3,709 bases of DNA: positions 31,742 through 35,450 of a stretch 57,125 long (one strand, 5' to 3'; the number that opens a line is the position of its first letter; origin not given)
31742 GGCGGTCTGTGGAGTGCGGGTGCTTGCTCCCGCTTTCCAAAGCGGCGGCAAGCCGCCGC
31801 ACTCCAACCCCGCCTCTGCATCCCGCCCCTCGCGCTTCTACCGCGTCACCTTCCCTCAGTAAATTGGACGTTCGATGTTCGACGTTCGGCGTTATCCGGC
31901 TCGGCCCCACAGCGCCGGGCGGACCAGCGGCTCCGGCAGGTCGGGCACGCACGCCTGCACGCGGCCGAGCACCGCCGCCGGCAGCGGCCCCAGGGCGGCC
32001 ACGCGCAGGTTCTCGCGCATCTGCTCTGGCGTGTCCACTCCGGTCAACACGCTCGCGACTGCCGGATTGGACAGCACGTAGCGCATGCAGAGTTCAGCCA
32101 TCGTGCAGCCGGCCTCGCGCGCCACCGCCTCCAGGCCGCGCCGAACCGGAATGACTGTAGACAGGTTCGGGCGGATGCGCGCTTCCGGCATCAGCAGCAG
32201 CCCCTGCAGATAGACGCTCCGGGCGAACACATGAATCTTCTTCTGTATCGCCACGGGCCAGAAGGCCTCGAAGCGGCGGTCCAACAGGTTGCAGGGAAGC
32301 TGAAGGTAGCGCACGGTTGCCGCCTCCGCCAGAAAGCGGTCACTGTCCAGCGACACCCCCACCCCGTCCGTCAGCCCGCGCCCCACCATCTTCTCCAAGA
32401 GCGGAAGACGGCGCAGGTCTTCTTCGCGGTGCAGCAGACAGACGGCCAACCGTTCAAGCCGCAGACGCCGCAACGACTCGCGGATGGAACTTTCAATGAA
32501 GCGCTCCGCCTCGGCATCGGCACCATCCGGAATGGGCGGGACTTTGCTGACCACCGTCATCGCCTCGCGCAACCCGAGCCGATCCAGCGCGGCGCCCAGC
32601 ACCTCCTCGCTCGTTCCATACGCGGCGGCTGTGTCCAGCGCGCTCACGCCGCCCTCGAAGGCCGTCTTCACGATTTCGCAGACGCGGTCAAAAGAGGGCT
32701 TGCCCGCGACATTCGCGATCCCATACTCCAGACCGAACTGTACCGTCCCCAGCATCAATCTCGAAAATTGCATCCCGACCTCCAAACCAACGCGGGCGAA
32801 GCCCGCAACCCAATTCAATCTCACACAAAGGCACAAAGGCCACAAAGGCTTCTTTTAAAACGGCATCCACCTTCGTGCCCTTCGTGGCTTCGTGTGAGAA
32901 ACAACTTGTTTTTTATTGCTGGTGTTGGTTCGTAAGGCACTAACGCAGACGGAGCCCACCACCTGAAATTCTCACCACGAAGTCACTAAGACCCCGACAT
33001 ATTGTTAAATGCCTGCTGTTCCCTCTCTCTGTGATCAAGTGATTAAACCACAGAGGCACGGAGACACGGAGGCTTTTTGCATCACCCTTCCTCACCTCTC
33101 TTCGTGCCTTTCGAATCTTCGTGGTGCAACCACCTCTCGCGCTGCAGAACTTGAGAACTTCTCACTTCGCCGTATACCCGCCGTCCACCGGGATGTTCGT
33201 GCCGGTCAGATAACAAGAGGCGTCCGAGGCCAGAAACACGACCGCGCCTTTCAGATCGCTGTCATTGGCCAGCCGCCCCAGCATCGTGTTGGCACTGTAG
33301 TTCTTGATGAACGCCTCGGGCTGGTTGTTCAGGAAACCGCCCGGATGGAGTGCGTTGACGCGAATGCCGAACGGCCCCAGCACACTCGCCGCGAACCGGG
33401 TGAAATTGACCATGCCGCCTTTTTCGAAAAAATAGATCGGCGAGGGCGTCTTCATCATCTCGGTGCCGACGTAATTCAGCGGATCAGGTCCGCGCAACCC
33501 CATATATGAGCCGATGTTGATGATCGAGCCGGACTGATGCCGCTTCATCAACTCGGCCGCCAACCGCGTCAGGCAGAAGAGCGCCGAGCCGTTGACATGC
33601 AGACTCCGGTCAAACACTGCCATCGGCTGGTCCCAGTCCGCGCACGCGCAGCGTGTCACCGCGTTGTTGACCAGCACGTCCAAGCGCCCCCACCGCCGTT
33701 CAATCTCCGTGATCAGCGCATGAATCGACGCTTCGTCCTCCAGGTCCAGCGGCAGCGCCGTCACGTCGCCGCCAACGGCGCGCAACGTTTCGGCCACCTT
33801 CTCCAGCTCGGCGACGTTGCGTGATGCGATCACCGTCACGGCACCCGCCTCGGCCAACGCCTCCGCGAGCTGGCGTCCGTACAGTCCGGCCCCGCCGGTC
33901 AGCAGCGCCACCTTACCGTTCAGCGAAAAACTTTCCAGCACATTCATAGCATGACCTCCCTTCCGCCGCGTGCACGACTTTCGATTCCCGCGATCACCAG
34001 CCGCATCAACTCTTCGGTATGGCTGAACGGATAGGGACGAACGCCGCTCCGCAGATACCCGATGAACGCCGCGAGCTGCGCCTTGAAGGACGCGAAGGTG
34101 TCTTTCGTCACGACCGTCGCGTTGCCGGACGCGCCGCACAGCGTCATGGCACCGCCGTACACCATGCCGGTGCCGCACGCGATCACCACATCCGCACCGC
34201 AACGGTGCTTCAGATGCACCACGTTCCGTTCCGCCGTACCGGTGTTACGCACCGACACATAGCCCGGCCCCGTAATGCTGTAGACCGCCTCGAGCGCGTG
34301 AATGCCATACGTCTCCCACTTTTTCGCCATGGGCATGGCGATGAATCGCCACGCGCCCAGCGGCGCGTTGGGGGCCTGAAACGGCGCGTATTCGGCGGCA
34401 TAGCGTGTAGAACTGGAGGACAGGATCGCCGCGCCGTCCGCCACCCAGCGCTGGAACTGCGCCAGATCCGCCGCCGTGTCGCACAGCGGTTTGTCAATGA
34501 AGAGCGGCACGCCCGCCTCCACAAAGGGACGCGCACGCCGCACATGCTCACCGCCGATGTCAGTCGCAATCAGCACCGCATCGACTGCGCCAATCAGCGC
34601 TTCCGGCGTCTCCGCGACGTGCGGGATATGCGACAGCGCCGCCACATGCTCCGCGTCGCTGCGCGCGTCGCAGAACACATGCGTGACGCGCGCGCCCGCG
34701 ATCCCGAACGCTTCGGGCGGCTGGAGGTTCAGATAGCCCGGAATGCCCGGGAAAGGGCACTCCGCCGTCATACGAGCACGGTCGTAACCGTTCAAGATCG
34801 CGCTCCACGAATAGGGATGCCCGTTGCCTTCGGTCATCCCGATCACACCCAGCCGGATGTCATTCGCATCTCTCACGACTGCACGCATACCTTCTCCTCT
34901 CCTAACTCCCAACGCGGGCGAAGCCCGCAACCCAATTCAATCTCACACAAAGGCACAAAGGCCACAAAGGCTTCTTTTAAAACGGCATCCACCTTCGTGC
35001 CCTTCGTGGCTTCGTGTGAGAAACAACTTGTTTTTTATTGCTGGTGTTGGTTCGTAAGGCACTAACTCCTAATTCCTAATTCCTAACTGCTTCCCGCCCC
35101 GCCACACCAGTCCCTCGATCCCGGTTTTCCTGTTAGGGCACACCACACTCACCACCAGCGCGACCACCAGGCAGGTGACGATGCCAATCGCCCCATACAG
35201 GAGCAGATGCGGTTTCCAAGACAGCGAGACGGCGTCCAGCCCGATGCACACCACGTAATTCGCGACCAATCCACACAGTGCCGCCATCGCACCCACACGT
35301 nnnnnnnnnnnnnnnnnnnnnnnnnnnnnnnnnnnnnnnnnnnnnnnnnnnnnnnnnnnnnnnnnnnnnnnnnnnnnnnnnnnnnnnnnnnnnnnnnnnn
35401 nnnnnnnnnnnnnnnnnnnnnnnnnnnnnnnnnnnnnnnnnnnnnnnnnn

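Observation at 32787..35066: Perfect 158-bp direct repeat placed immediately 5' of two genes, carrying a hairpin that pairs better on the sense RNA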

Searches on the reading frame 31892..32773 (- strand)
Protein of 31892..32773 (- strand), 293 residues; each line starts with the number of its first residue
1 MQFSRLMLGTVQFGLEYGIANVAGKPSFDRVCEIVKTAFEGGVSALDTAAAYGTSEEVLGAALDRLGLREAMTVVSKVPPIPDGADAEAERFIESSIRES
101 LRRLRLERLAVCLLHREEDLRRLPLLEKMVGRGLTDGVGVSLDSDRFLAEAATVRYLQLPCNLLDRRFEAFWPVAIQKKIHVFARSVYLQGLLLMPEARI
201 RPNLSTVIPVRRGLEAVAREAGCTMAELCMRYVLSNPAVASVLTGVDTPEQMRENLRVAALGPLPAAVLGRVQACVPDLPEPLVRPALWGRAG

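Call 56: search_protein_families(library=pfam, proteins=[window:31892-32773:-], max_evalue=0.00001)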
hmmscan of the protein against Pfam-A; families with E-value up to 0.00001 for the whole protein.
window:31892-32773:- (293 aa): 1 family
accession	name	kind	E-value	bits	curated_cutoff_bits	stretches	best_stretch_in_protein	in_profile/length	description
PF00248.27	Aldo_ket_red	-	8.7e-35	120.6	24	1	5-276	1-290/291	Aldo/keto reductase family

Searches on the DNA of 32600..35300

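Call 5: search_rna_families(source=window, start=32600, end=35300, threshold=evalue, max_evalue=10, show_alignments=3)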
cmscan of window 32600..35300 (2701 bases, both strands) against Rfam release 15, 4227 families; matches with E-value up to 10: 3.
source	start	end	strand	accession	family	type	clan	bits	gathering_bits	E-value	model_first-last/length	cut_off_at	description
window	32817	32902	-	RF00780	MIR477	Gene; miRNA;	-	22.5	65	0.12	1-99/99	no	MIR477 microRNA precursor family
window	32806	32908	-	RF03457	MIR173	Gene; miRNA;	-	16.9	70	7.5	1-102/102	no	MIR173 microRNA precursor family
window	33423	33464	-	RF00065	snoR9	Gene; snRNA; snoRNA; CD-box;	CL00132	14.1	90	4.1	1-128/128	no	Small nucleolar RNA snoR9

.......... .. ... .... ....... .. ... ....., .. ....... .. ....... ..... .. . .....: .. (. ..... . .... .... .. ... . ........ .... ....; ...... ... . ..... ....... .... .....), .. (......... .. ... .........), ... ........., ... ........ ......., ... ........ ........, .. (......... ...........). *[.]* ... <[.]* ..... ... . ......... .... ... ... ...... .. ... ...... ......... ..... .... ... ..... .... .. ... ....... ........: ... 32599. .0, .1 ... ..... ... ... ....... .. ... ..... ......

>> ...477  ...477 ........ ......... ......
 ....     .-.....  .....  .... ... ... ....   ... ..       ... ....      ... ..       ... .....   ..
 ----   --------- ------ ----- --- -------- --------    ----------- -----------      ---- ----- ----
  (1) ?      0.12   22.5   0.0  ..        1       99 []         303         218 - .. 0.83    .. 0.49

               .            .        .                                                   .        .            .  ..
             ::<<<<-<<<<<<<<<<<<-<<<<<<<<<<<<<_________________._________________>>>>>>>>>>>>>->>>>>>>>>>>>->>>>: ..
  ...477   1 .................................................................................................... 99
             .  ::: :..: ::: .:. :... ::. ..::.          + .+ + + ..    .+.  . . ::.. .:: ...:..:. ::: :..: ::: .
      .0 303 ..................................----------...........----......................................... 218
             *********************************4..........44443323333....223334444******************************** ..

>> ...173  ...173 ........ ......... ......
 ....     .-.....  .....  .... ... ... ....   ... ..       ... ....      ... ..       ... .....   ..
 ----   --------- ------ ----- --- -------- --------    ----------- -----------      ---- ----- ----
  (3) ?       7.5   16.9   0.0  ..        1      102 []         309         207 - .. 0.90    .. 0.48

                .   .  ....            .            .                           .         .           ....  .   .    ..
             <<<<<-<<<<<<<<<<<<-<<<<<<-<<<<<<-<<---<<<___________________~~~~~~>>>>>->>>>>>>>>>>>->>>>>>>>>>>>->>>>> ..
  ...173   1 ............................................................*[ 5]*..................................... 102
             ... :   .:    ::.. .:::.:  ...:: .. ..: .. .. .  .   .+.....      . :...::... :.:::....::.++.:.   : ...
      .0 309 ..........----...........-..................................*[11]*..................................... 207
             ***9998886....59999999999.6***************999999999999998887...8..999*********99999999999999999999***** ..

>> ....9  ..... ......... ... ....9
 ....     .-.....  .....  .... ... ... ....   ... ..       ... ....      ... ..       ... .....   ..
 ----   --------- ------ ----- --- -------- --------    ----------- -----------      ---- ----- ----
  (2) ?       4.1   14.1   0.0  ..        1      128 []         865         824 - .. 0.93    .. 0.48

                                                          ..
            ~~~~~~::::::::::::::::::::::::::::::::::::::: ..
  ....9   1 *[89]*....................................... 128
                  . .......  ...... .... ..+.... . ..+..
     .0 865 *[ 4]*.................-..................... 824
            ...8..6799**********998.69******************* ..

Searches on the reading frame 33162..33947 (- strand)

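Call 56: search_protein_families(library=pfam, proteins=[window:33162-33947:-], max_evalue=0.00001)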
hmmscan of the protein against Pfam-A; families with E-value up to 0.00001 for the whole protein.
window:33162-33947:- (261 aa): 3 families
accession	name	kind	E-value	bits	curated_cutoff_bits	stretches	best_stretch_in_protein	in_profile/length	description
PF13561.12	adh_short_C2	-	3e-43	148.5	27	1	24-259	9-236/236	Enoyl-(Acyl carrier protein) reductase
PF00106.31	adh_short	-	4.3e-36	124.7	26.6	1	12-205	1-182/195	short chain dehydrogenase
PF08659.16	KR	-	1.8e-08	34.9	22.6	1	14-97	3-90/180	KR domain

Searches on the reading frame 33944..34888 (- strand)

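Call 56: search_protein_families(library=pfam, proteins=[window:33944-34888:-], max_evalue=0.00001)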
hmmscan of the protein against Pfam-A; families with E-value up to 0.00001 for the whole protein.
window:33944-34888:- (314 aa): 1 family
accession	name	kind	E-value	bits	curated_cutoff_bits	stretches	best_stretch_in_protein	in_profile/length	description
PF01408.29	GFO_IDH_MocA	-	3.1e-07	31.5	24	1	66-150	26-110/120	Oxidoreductase family, NAD-binding Rossmann fold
